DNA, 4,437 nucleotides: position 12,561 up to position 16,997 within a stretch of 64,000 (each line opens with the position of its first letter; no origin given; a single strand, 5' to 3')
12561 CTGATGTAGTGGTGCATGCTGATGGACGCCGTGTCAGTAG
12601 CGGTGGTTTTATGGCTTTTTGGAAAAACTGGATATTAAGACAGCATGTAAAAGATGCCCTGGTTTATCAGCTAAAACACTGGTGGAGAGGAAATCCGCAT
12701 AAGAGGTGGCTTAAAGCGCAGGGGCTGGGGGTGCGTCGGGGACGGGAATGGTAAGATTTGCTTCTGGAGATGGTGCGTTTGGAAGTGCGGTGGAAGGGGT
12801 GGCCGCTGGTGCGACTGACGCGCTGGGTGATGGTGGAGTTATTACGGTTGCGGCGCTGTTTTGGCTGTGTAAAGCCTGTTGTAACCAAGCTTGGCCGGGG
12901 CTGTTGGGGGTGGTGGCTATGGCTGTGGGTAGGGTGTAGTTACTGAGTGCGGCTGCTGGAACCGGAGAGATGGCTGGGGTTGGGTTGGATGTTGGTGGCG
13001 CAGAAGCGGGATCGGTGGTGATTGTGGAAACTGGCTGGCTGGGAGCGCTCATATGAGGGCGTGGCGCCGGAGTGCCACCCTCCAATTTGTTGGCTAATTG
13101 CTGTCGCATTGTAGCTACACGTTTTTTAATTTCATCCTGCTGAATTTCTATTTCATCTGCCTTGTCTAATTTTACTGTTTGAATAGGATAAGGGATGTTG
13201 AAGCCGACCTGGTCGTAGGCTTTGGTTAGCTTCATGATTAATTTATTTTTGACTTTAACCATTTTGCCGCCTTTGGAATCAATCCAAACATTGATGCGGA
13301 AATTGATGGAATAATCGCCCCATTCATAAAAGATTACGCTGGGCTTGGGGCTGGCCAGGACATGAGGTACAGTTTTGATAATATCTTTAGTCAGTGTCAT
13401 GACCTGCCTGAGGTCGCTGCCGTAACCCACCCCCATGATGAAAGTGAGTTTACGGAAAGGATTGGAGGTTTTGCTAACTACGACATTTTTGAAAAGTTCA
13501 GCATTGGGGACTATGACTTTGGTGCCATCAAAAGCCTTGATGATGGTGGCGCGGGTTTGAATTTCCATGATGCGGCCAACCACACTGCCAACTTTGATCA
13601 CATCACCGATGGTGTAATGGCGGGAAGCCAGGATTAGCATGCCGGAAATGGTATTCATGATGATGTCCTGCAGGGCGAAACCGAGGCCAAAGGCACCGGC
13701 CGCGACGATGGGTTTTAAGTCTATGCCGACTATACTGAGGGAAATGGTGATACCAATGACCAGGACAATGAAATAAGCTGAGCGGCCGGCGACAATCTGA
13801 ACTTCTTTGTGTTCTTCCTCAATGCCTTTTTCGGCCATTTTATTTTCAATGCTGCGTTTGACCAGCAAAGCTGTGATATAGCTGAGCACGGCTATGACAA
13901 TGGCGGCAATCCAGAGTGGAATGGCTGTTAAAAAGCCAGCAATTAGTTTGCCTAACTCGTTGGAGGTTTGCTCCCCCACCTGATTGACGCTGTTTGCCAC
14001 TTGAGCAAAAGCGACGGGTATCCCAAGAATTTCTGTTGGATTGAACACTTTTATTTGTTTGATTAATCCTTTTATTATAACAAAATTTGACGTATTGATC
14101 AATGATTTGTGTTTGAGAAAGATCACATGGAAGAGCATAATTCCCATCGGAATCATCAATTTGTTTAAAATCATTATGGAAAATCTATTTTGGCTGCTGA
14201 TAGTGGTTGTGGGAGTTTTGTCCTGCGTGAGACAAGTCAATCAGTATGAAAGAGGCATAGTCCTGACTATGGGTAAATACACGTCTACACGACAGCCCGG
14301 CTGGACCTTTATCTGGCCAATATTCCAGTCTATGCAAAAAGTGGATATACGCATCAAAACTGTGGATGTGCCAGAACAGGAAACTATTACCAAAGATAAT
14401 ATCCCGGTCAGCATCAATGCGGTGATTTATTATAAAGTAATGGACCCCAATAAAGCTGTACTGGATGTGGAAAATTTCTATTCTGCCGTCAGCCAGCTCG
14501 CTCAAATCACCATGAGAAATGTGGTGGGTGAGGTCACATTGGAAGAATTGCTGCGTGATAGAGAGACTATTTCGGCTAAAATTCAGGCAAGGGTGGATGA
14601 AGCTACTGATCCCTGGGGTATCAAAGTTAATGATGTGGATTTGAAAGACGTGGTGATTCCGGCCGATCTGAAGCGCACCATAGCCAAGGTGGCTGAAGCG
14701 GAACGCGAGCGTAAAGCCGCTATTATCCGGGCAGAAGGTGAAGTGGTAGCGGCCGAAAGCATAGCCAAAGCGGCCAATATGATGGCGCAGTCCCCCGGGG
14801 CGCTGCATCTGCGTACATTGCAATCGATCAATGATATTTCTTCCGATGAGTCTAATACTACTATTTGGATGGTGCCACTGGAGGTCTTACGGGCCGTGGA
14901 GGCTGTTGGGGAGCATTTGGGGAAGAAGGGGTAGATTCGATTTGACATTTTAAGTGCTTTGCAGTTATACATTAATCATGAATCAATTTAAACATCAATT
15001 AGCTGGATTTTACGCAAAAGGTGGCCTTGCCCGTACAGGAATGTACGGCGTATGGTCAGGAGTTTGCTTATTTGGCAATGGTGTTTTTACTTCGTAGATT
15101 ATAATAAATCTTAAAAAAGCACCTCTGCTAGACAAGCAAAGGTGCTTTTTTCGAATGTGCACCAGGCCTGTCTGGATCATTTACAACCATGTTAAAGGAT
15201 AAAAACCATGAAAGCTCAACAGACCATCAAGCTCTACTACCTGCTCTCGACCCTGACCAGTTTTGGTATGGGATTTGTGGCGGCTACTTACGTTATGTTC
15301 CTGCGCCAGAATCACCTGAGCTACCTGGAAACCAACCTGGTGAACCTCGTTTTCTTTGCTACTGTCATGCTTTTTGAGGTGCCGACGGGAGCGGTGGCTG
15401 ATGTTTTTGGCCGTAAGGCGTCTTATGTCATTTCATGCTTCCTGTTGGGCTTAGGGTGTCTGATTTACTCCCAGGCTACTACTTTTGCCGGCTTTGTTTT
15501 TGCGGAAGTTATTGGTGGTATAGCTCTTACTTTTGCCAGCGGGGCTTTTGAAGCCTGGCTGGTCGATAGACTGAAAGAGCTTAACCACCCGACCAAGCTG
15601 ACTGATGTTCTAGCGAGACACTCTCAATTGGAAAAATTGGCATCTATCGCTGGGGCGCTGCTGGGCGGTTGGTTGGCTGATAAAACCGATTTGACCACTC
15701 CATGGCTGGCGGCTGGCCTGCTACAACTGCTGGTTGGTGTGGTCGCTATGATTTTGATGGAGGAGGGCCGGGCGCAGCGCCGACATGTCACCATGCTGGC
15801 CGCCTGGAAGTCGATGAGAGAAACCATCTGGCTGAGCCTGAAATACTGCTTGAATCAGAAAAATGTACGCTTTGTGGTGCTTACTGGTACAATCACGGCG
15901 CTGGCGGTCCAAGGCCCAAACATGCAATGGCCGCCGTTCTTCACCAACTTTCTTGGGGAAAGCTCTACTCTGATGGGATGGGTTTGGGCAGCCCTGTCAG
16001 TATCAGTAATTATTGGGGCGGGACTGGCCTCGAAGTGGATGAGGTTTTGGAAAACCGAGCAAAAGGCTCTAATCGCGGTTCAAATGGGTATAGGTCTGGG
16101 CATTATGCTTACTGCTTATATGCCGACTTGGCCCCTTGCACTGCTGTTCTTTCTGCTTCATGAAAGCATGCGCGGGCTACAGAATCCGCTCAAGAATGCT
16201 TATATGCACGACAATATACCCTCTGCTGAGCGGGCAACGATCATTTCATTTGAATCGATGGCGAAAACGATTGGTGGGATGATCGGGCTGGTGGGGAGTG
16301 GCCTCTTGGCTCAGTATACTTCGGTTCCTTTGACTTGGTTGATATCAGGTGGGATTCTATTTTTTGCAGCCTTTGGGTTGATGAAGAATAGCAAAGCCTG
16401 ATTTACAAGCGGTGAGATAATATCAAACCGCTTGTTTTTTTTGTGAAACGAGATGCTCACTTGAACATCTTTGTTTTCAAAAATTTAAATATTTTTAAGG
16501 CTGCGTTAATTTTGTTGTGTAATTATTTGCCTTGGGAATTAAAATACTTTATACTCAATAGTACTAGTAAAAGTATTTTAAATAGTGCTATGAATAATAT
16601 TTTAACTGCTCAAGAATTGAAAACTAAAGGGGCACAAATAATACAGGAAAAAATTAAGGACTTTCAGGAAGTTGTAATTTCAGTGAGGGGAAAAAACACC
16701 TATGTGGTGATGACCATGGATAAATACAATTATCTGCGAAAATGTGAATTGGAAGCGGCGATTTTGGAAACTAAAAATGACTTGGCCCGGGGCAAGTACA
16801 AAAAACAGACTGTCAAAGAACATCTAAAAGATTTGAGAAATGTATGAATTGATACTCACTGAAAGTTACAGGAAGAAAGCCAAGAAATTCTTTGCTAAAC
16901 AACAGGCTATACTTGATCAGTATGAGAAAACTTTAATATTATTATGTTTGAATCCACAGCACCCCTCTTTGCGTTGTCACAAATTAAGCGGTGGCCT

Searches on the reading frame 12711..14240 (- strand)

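Call 49: search_protein_families(library=pfam, proteins=[window:12711-14240:-], max_evalue=0.001)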
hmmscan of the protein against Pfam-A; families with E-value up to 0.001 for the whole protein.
window:12711-14240:- (509 aa): 2 families
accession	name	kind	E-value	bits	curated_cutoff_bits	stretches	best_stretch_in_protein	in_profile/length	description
PF00924.24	MS_channel_2nd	-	1.3e-16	60.9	20.2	1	192-254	1-63/68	Mechanosensitive ion channel, beta-domain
PF21082.3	MS_channel_3rd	-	2.2e-10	41.3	21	1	266-346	2-85/88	Mechanosensitive ion channel MscS, C-terminal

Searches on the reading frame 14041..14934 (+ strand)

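Call 49: search_protein_families(library=pfam, proteins=[window:14041-14934:+], max_evalue=0.001)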
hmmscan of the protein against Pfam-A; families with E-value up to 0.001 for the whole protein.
window:14041-14934:+ (297 aa): 2 families
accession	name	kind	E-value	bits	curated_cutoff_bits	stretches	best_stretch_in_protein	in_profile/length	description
PF01145.31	Band_7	-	2.6e-44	151.8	23.6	1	65-234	2-175/176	SPFH domain / Band 7 family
PF13421.11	Band_7_1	-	0.00073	19.7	24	0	152-218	139-207/211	SPFH domain-Band 7 family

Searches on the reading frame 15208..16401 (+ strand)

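Call 49: search_protein_families(library=pfam, proteins=[window:15208-16401:+], max_evalue=0.001)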
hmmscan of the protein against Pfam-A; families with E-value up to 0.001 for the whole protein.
window:15208-16401:+ (397 aa): 2 families
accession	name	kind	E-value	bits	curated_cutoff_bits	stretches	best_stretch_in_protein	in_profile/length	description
PF07690.21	MFS_1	-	5.1e-28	98.4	33.4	2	12-315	3-301/347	Major Facilitator Superfamily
PF05631.20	MFS_5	-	2.4e-10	40.3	25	1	19-279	47-305/356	Sugar-tranasporters, 12 TM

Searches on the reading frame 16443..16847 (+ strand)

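Call 49: search_protein_families(library=pfam, proteins=[window:16443-16847:+], max_evalue=0.001)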
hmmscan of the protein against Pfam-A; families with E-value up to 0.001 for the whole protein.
window:16443-16847:+ (134 aa): 1 family
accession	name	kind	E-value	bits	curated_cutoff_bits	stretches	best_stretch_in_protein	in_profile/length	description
PF02604.26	PhdYeFM_antitox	-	0.00016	21.8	29.8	1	53-99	3-49/74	Antitoxin Phd_YefM, type II toxin-antitoxin system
